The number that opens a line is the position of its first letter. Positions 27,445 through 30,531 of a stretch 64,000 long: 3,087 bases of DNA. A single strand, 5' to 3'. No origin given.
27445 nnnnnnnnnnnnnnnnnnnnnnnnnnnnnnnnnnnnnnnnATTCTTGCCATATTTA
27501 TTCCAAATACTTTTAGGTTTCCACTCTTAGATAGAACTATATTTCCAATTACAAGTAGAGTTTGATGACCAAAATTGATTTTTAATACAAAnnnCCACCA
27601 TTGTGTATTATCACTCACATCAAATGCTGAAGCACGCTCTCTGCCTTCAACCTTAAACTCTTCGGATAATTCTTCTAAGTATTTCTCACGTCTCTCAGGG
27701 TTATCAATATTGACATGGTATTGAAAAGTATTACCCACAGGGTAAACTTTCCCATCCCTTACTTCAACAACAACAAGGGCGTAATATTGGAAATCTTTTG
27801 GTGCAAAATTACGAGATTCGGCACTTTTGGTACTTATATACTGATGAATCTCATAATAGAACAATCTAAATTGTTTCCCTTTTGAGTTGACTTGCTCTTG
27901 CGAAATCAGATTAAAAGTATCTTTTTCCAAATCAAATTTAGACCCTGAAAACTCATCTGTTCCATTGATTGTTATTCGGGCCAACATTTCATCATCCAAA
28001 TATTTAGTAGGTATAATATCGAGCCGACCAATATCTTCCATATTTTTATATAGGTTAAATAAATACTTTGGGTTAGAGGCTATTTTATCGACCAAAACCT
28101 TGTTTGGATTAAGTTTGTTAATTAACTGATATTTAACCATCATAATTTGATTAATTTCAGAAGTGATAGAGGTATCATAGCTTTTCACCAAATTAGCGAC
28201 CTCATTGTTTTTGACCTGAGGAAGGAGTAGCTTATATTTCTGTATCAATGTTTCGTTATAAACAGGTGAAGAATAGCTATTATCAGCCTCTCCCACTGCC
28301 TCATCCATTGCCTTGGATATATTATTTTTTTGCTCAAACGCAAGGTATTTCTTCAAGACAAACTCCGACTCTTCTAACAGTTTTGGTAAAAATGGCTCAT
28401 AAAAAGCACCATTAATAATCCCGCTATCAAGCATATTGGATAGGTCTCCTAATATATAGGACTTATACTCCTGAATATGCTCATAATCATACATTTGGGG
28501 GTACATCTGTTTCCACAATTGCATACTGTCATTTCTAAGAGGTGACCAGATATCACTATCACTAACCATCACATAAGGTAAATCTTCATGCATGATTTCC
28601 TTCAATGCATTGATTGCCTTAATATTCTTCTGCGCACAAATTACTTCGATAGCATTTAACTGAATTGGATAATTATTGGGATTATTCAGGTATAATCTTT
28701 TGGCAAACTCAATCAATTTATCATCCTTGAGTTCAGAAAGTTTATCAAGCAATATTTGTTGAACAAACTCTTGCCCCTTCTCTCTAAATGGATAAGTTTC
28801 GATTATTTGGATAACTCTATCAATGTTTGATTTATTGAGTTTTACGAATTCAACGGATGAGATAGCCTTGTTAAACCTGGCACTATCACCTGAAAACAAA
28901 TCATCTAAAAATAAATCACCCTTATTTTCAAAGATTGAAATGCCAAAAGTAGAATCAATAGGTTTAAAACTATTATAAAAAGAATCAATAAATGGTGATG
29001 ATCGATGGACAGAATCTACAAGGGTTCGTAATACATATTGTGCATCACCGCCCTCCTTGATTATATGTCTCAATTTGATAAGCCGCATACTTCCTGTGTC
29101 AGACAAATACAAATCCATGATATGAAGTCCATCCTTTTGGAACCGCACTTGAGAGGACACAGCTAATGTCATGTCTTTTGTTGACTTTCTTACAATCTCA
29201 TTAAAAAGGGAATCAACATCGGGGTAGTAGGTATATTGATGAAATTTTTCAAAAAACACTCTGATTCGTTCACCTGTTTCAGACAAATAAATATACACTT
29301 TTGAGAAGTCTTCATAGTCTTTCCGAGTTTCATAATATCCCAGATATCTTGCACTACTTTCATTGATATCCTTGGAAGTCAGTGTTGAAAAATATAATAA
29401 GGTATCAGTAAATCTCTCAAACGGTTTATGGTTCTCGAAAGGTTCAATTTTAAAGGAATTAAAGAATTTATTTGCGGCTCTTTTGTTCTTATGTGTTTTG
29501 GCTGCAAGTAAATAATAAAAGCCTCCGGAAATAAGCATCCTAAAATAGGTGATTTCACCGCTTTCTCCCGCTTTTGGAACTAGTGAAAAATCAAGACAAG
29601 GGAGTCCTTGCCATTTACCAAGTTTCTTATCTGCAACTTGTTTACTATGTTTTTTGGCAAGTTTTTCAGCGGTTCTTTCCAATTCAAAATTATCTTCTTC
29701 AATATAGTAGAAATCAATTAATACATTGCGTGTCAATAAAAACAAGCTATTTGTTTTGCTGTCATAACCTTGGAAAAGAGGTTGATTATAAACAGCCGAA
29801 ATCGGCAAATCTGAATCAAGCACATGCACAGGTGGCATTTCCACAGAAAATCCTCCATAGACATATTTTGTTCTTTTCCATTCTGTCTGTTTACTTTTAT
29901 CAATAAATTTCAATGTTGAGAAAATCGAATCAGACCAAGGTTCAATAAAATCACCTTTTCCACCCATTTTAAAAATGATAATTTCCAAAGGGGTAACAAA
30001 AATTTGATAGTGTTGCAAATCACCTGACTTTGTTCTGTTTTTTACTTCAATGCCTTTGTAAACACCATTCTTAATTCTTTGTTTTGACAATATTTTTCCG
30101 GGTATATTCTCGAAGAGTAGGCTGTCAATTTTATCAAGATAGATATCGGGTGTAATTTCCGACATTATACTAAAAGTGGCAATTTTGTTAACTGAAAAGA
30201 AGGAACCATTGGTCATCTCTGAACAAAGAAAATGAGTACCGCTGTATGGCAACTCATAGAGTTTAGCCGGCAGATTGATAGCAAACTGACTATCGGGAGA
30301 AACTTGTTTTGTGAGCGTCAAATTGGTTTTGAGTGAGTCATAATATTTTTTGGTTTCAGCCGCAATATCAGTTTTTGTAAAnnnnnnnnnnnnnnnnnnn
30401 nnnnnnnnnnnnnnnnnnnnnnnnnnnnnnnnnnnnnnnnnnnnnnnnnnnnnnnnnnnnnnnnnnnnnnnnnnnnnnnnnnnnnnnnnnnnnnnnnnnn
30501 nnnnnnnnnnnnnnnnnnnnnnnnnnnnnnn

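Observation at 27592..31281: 1229-aa secreted protein with a TIKI/TraB/GumN domain plus a 900-aa uncharacterised extension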

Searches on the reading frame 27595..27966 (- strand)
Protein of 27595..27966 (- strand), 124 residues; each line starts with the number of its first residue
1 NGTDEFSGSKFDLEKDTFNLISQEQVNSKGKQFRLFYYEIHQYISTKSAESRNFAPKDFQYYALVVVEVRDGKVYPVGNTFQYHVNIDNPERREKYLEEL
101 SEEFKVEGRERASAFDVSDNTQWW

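Call 74: predict_structure(alignment_id=A2)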
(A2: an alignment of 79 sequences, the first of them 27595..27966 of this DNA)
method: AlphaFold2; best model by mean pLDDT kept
length: 124 residues; sequences in the alignment: 79
mean_pLDDT: 81.2   pTM: 0.69
mean pLDDT of the five models: 81.2, 80.2, 79.7, 78.7, 76.0
residues with pLDDT >= 90: 50; 70-90: 47; 50-70: 19; < 50: 8
segments of 3 or more residues with pLDDT < 50: 1-8
pLDDT, mean of each block of 10 residues (from residue 1): 45 88 93 95 84 79 94 87 88 93 82 57 55
secondary structure, 60 per line:
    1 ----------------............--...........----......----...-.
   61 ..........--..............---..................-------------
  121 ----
elements in order: E17-28 E31-41 H46-51 E60-70 E73-86 H90-107

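Call 82: search_protein_families(library=pfam, proteins=[window:27595-27966:-], max_evalue=10)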
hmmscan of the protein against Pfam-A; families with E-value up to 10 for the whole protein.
window:27595-27966:- (124 aa): 0 families

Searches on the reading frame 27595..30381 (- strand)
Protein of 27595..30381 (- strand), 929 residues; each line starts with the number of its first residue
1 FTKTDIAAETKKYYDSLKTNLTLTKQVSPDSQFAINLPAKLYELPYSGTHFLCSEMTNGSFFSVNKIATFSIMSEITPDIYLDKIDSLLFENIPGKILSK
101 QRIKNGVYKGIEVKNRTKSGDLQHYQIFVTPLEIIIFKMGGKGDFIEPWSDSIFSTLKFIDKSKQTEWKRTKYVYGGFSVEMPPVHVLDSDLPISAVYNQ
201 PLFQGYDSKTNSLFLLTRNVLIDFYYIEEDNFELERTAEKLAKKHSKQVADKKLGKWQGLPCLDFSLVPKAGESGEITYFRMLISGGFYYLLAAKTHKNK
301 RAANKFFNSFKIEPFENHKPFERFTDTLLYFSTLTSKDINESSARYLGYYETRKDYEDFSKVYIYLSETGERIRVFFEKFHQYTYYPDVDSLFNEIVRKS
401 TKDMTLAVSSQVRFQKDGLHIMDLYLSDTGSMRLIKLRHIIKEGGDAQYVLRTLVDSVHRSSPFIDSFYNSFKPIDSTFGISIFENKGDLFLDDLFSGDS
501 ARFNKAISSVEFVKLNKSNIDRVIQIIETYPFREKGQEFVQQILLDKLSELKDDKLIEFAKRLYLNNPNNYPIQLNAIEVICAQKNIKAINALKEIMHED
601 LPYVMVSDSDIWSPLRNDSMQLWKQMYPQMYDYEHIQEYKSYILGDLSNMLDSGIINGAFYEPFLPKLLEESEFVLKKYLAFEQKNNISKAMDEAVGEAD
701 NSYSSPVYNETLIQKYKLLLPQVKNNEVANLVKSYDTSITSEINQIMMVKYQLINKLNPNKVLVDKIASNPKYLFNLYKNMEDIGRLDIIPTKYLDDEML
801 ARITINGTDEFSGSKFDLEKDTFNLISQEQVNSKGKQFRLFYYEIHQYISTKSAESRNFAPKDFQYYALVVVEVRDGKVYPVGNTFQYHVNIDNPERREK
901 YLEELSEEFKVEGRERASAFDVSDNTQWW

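Call 64: search_protein_representatives(protein=window:27595-30381:-)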
Query: 929 residues. Proteins with E-value up to 0.001 (for the whole library): 578; up to 1e-10: 458; up to 1e-30: 318. The best 150 are listed.
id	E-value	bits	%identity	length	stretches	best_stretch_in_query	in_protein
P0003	0.0e+00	1217.0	59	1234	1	1-925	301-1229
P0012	1.3e-132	460.6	33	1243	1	1-917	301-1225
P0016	2.4e-109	383.6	30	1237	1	3-918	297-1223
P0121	9.6e-102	358.5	30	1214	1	20-918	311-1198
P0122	2.6e-100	353.7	31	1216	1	2-821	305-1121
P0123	4.9e-93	329.6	28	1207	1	7-847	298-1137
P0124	5.0e-93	329.6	30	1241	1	8-845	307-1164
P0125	1.3e-91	325.0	100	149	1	781-929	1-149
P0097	6.5e-91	322.6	30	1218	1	9-843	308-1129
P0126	1.3e-89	318.4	29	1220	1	4-918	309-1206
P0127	1.9e-89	317.8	30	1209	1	19-916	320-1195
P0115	2.2e-89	317.6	31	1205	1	10-844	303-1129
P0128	5.1e-89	316.4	29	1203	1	7-844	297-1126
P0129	1.3e-87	311.7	28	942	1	16-847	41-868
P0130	2.5e-87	310.7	29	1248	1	19-844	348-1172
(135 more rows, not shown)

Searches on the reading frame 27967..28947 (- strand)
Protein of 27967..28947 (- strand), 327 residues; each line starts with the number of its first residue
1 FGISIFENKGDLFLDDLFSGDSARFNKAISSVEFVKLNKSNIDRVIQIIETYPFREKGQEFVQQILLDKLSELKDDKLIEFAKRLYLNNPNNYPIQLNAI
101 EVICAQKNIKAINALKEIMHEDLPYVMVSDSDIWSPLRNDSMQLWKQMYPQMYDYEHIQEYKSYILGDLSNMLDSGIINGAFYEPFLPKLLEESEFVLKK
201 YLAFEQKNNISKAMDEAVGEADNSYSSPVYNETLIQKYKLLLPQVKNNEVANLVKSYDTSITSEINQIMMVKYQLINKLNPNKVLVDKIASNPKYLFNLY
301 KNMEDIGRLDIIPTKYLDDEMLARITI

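Call 82: search_protein_families(library=pfam, proteins=[window:27967-28947:-], max_evalue=10)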
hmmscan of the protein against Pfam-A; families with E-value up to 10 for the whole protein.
window:27967-28947:- (327 aa): 1 family
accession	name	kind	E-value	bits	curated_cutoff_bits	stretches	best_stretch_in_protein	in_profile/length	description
PF00307.36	CH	-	0.014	16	26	1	157-217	14-72/109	Calponin homology (CH) domain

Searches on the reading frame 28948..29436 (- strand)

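Call 82: search_protein_families(library=pfam, proteins=[window:28948-29436:-], max_evalue=10)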
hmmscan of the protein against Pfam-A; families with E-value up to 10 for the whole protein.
window:28948-29436:- (163 aa): 1 family
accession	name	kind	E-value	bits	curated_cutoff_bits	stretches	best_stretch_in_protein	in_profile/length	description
PF13905.12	Thioredoxin_8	-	0.056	14.2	27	1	12-84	4-76/94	Thioredoxin-like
